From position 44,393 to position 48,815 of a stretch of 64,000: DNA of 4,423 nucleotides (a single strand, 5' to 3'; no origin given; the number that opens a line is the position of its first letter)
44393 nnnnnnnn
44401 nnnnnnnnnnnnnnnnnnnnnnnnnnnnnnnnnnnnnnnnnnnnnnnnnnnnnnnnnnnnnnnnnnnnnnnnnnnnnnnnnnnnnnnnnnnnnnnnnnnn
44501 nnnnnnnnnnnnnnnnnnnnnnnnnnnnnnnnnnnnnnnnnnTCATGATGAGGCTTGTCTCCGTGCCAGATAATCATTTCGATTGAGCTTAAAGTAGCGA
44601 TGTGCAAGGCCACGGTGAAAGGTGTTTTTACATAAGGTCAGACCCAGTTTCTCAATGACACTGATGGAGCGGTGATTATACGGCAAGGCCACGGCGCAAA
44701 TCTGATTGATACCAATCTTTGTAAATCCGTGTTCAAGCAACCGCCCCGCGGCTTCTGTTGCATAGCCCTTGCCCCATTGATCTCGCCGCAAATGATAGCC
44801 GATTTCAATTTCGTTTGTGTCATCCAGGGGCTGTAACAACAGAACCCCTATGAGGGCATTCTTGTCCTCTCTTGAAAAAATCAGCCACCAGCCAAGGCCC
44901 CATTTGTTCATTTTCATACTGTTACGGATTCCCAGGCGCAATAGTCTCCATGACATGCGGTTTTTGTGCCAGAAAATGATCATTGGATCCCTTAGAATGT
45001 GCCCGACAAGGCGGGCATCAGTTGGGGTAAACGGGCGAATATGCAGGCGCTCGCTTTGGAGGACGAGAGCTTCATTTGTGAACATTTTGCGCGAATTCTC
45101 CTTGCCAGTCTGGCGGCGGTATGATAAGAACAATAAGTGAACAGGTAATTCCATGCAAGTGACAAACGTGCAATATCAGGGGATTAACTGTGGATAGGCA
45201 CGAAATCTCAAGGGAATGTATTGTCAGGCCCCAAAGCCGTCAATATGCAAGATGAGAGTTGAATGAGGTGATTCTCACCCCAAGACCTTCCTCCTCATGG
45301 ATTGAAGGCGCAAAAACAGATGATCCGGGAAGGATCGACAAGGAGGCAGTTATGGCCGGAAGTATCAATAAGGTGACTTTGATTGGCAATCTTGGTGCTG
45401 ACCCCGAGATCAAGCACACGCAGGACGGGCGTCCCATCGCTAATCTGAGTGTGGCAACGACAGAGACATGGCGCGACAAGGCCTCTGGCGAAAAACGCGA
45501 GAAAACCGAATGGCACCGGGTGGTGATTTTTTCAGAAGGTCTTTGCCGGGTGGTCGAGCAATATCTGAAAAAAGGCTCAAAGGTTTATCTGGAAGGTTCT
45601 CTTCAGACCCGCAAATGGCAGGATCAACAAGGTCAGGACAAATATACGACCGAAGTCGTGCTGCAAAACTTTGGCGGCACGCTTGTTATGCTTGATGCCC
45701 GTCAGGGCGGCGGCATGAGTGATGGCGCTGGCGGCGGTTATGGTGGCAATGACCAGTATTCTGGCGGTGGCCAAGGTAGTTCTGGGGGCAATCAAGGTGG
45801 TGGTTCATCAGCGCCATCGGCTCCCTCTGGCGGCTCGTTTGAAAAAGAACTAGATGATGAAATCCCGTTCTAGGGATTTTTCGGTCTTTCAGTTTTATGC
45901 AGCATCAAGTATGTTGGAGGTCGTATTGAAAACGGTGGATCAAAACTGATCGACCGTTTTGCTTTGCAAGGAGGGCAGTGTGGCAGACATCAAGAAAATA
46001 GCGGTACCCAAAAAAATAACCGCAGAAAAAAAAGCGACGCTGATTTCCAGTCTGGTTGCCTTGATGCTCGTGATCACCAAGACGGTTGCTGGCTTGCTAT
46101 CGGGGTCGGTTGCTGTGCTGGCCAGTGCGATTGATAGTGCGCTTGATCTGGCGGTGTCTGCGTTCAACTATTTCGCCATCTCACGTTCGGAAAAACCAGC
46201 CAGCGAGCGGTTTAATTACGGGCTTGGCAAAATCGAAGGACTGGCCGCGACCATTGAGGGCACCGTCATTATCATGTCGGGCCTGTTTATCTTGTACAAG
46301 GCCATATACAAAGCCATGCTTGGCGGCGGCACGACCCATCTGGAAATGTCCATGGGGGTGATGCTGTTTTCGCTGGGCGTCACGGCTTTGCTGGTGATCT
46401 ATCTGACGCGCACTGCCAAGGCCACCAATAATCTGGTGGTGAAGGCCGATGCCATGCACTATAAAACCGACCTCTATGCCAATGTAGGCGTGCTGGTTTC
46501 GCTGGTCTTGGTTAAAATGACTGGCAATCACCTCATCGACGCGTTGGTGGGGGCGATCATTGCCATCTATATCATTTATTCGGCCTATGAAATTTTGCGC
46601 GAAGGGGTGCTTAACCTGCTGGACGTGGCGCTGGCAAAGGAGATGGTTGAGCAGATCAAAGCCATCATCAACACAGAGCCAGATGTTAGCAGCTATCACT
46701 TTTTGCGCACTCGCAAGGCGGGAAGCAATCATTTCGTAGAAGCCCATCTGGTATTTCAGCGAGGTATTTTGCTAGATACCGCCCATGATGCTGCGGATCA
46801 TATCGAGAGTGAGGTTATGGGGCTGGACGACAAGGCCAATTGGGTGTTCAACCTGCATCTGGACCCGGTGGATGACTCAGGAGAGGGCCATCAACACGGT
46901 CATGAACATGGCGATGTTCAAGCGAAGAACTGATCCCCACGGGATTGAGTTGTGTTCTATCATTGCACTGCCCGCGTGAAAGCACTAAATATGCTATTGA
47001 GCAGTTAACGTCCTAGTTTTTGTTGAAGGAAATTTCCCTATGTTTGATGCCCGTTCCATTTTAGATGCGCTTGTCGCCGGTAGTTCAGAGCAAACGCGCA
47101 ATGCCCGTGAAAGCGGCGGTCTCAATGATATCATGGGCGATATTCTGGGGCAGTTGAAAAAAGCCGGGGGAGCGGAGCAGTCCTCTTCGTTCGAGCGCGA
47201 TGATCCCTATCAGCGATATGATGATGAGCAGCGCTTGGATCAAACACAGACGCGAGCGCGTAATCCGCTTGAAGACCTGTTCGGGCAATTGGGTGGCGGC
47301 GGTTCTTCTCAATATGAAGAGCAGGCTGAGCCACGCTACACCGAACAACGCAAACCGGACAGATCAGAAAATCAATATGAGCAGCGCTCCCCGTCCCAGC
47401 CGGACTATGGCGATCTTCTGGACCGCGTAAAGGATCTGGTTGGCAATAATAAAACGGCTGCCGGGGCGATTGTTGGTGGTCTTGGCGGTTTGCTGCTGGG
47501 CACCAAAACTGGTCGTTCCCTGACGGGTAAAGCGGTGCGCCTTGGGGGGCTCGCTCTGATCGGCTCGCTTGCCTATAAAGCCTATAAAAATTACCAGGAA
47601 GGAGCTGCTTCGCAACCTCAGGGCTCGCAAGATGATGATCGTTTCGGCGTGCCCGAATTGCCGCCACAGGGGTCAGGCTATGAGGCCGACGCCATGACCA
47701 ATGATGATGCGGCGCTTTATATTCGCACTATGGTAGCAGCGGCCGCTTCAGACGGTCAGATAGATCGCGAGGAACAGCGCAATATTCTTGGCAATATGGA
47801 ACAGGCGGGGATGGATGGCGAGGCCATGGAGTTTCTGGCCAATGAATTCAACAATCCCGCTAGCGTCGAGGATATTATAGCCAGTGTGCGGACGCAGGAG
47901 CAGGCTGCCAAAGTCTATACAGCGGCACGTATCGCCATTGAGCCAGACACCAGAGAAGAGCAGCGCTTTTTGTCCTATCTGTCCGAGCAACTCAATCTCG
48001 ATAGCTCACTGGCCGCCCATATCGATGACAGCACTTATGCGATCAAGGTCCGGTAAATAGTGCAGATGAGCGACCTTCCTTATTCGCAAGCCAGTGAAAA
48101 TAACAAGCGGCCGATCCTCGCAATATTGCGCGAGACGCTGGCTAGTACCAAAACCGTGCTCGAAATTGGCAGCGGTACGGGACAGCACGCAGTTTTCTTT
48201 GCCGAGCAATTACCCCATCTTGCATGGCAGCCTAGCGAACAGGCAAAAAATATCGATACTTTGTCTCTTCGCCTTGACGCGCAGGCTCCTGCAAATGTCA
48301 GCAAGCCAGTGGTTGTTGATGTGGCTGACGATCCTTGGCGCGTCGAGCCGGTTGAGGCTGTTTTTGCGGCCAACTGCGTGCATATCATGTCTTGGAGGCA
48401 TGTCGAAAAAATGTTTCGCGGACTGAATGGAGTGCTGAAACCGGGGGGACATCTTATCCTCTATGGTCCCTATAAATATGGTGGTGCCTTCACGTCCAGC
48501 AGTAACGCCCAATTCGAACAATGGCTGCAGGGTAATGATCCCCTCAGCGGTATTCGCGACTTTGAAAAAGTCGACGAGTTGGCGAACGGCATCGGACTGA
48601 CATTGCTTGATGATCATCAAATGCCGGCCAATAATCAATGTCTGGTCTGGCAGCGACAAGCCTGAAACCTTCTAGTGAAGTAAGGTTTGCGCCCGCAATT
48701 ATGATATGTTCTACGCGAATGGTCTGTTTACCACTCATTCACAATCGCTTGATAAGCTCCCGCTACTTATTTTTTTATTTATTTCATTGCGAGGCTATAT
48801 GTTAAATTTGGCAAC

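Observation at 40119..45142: SOS-box-fronted string of five overlapping genes: GNAT-uvrA-DUF4258 toxin-small partner-DUF3800-like protein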

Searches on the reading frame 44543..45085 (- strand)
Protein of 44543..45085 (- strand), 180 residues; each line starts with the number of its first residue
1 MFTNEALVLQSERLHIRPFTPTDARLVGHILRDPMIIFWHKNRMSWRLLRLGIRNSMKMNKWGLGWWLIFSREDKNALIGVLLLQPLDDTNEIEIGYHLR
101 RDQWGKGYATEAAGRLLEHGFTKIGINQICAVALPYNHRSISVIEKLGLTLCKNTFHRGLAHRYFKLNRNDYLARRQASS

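Call 8: search_protein_families(library=pfam, proteins=[window:44543-45085:-], max_evalue=1)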
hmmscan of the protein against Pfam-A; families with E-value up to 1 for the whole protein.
window:44543-45085:- (180 aa): 2 families
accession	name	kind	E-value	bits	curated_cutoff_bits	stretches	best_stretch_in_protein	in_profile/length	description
PF13302.13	Acetyltransf_3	-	3.4e-27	96.3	25.4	1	13-150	1-138/138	Acetyltransferase (GNAT) domain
PF00583.31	Acetyltransf_1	-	1.5e-09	38.6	20.7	1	65-148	34-115/116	Acetyltransferase (GNAT) family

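Call 9: search_protein_families(library=padloc, proteins=[window:44543-45085:-], max_evalue=1)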
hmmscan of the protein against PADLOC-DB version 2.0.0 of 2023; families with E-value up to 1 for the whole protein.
window:44543-45085:- (180 aa): 0 families

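Call 10: search_protein_families(library=ncbifam, proteins=[window:44543-45085:-], max_evalue=1)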
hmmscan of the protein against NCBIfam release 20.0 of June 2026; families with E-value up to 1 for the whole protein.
window:44543-45085:- (180 aa): 10 families
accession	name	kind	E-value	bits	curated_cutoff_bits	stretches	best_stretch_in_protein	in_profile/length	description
NF000485.1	TlmB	exception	6.9e-10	38.7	625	1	9-165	3-152/292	bleomycin family antibiotic N-acetyltransferase TlmB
NF000483.1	BlmB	exception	1.6e-09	37.5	625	1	10-151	13-151/301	bleomycin family antibiotic N-acetyltransferase BlmB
NF040702.1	ileS_w_GNAT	exception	9.8e-05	20.1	1999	1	9-175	282-443/1100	isoleucine--tRNA ligase, N-acetyltransferase domain-containing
NF011709.0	PRK15130.1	equivalog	0.0024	17.7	218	1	99-155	90-146/186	spermidine N1-acetyltransferase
NF008072.0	PRK10809.1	equivalog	0.006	16.3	190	1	61-150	71-162/194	ribosomal protein S5-alanine N-acetyltransferase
NF010178.0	PRK13657.1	equivalog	0.025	13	733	1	9-88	78-151/588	glucan ABC transporter ATP-binding protein/ permease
NF000135.2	AAC_6p_IIc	exception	0.037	13.8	415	1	102-159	107-164/193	aminoglycoside N-acetyltransferase AAC(6')-IIc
NF007539.0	PRK10151.1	equivalog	0.042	13.5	184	1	67-148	70-149/179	50S ribosomal protein L7/L12-serine acetyltransferase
NF012165.0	AAC_6p_set_A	equivalog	0.085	12.6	280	1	102-154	100-152/177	aminoglycoside 6'-N-acetyltransferase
TIGR04431.1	N6_acetyl_AAC6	equivalog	0.2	11.3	260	1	102-153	107-158/184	AacA4 family aminoglycoside N(6')-acetyltransferase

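Call 15: find_related_loci(query=window:44543-45085:-, collection=genome_contigs, flank=10000)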
Query window:44543-45085:- (180 aa) in genome_contigs; peptide patterns used: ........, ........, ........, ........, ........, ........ (x = any residue, [..] = any of these).
125 stretches matched a pattern; 53 encode a relative of the query (tblastn E <= 1e-3); 53 distinct loci.
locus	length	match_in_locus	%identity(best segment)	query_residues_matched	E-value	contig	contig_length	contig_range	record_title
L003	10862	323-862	95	1-180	2e-115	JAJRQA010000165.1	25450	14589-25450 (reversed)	MAG: Alphaproteobacteria bacterium isolate Dive100_bin10.29 k141_758573, whole genome shotgun sequence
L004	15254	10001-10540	78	1-180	4e-95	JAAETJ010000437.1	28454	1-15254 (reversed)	MAG: bacterium isolate Vin_4 VinG_CONTIG1348805, whole genome shotgun sequence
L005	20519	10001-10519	33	9-176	1e-20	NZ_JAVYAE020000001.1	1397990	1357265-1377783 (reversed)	Paenibacillus hubeiensis strain ES5-4 NODE_1_length_1397990_cov_84.844042, whole genome shotgun sequence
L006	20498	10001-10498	32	8-172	4e-20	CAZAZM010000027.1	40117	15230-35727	MAG TPA_asm: uncultured Flavobacteriaceae bacterium isolate binchicken_co176_241 genome assembly, contig: NODE_335_lengt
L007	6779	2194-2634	33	8-150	6e-19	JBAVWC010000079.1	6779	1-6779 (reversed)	MAG: Alphaproteobacteria bacterium isolate MFD02472_ilm_asm_bin11 k127_194928, whole genome shotgun sequence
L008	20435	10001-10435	33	8-149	1e-17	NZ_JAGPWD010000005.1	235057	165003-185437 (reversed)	Massilia sp. ZL223 Massilia_ZL223_S140_Assembly_contig_5, whole genome shotgun sequence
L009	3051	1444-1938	32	7-165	3e-18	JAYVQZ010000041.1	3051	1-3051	MAG: Deltaproteobacteria bacterium isolate GL72_UP_metabinner_28 GL72_UP_metabinner_28_40, whole genome shotgun sequence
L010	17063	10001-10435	33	8-149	1e-17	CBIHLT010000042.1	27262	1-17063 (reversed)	MAG TPA_asm: uncultured Massilia sp. isolate SRR17255015_concoct_16 genome assembly, contig: ERZ27337119.228, whole geno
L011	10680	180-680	31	8-172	9e-17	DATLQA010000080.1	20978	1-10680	MAG TPA_asm: Actinomycetota bacterium isolate SMAG_U13866 k141_2772881, whole genome shotgun sequence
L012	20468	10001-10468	32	4-159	1e-16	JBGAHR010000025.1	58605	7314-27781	MAG: Chitinophagaceae bacterium isolate MAG_MBR_H125.058 MBRH125-58_opera_contig_1737, whole genome shotgun sequence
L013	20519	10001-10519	31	7-172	1e-16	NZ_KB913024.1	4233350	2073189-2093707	Actinopolyspora mortivallis DSM 44261 strain HS-1 ActmoDRAFT_scaffold1.1, whole genome shotgun sequence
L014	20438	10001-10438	31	9-150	2e-15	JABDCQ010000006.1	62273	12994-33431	MAG: Chlamydiae bacterium isolate BWMinHeated_Nextera29_MAG2 3300020829.a:Ga0207097_1006, whole genome shotgun sequence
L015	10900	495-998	27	7-172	1e-15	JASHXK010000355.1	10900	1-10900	MAG: Terriglobales bacterium isolate JOPF255 JOPF_NEAR_contig_835456, whole genome shotgun sequence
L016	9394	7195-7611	29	7-144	4e-15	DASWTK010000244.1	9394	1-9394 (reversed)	MAG TPA_asm: Chitinophagaceae bacterium isolate SMAG_U3573 k141_486967, whole genome shotgun sequence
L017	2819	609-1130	30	8-178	3e-15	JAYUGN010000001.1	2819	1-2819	MAG: Gammaproteobacteria bacterium isolate GFS_8108 GFS_8108_0, whole genome shotgun sequence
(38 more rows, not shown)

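Call 34: search_protein_families(library=phrogs, proteins=[L004:14119-14826:+, L003:3827-5221:+], max_evalue=0.1)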
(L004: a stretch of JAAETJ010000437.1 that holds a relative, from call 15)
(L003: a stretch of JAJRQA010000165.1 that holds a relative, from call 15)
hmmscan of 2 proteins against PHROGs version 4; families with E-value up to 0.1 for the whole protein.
L004:14119-14826:+ (235 aa): 0 families

L003:3827-5221:+ (464 aa): 1 family
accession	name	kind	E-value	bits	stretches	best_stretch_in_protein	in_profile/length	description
phrog_8614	-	unknown function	6e-66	224.4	1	28-354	15-346/489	-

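Call 35: search_protein_families(library=pfam, proteins=[L004:14119-14826:+, L003:3827-5221:+, L004:13539-13859:+, L004:13856-14074:+], max_evalue=0.1)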
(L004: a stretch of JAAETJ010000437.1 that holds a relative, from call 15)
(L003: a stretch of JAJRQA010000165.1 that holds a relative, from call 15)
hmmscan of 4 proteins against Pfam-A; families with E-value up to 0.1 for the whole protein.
L004:14119-14826:+ (235 aa): 1 family
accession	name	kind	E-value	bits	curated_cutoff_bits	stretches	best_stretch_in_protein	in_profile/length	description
PF03167.25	UDG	-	0.00089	19.8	24.3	1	93-207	33-123/141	Uracil DNA glycosylase superfamily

L003:3827-5221:+ (464 aa): 3 families
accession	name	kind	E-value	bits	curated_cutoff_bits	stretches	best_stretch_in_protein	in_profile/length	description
PF07693.20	KAP_NTPase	-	9.5e-35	120.7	20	1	37-296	1-240/293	KAP family P-loop domain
PF09820.16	AAA-ATPase_like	-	0.037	14.3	26.1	0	171-221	102-152/201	Predicted AAA-ATPase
PF00004.35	AAA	-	0.046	14.6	21.2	0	184-247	38-107/131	ATPase family associated with various cellular activities (AAA)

L004:13539-13859:+ (106 aa): 2 families
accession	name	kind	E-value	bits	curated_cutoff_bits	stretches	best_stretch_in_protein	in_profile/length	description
PF14076.12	DUF4258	-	1.4e-14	54.5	25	1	20-91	2-71/71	Domain of unknown function (DUF4258)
PF17573.8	GA-like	-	0.0011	19.2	25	1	22-48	14-40/50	GA-like domain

L004:13856-14074:+ (72 aa): 0 families

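Call 114: search_protein_families(library=padloc, proteins=[L003:3827-5221:+, L004:14119-14826:+], max_evalue=0.01)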
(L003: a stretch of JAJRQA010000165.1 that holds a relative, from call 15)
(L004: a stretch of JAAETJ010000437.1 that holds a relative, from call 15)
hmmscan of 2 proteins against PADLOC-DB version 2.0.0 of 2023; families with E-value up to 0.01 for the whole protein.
L003:3827-5221:+ (464 aa): 7 families
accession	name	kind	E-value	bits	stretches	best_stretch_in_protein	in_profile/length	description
PDLC04959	PDC-S20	-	6.3e-103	343.8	1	18-433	4-413/464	-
PDLC04956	PDC-S20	-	5.2e-48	162.5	1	32-423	11-399/450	-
PDLC04957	PDC-S20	-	1e-38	132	1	31-347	4-313/446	-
PDLC04958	PDC-S20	-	1.7e-35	121.3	1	32-280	3-245/458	-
PDLC02361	PifA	-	8.1e-18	62.3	1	31-287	15-259/720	PifA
PDLC02209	QatA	-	1.4e-16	58.3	2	158-250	159-243/646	-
PDLC02210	QatA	-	1.7e-13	48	2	160-278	164-270/593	-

L004:14119-14826:+ (235 aa): 0 families

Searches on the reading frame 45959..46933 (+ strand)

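Call 112: search_protein_families(library=pfam, proteins=[window:45959-46933:+], max_evalue=0.0001)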
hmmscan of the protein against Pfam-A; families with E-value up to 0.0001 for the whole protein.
window:45959-46933:+ (324 aa): 2 families
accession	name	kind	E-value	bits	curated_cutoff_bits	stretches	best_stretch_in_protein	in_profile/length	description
PF01545.26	Cation_efflux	-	9.8e-45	153.2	26.6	1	28-221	2-198/198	Cation efflux family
PF16916.11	ZT_dimer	-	1.2e-13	51.3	26.7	1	227-288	3-64/78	Dimerisation domain of Zinc Transporter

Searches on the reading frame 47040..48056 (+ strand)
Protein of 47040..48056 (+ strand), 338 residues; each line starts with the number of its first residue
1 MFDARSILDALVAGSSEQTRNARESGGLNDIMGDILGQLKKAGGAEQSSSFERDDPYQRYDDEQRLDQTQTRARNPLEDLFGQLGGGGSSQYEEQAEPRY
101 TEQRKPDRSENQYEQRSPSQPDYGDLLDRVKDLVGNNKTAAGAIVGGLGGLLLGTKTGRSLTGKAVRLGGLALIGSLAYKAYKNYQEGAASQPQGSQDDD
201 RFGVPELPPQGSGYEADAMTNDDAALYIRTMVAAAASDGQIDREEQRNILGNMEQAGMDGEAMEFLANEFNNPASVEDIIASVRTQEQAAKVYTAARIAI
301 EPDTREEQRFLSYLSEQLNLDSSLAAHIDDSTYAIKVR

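Call 112: search_protein_families(library=pfam, proteins=[window:47040-48056:+], max_evalue=0.0001)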
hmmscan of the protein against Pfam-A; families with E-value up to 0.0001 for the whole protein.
window:47040-48056:+ (338 aa): 1 family
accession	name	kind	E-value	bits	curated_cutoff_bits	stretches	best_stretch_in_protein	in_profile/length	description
PF04391.17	DUF533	-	3.9e-52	176.8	29.6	1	140-330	3-176/178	Protein of unknown function (DUF533)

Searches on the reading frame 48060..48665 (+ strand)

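Call 112: search_protein_families(library=pfam, proteins=[window:48060-48665:+], max_evalue=0.0001)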
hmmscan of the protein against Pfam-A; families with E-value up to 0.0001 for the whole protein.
window:48060-48665:+ (201 aa): 4 families
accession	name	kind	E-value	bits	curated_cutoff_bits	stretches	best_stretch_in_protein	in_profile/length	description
PF06080.18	DUF938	-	7e-68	228.8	27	1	7-199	2-202/202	Protein of unknown function (DUF938)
PF13649.12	Methyltransf_25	-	1.6e-08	35.5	27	1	33-130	1-97/97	Methyltransferase domain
PF08241.18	Methyltransf_11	-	1.7e-06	29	21.2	1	34-134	1-95/95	Methyltransferase domain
PF08242.18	Methyltransf_12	-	8.5e-06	26.9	30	1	34-132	1-98/98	Methyltransferase domain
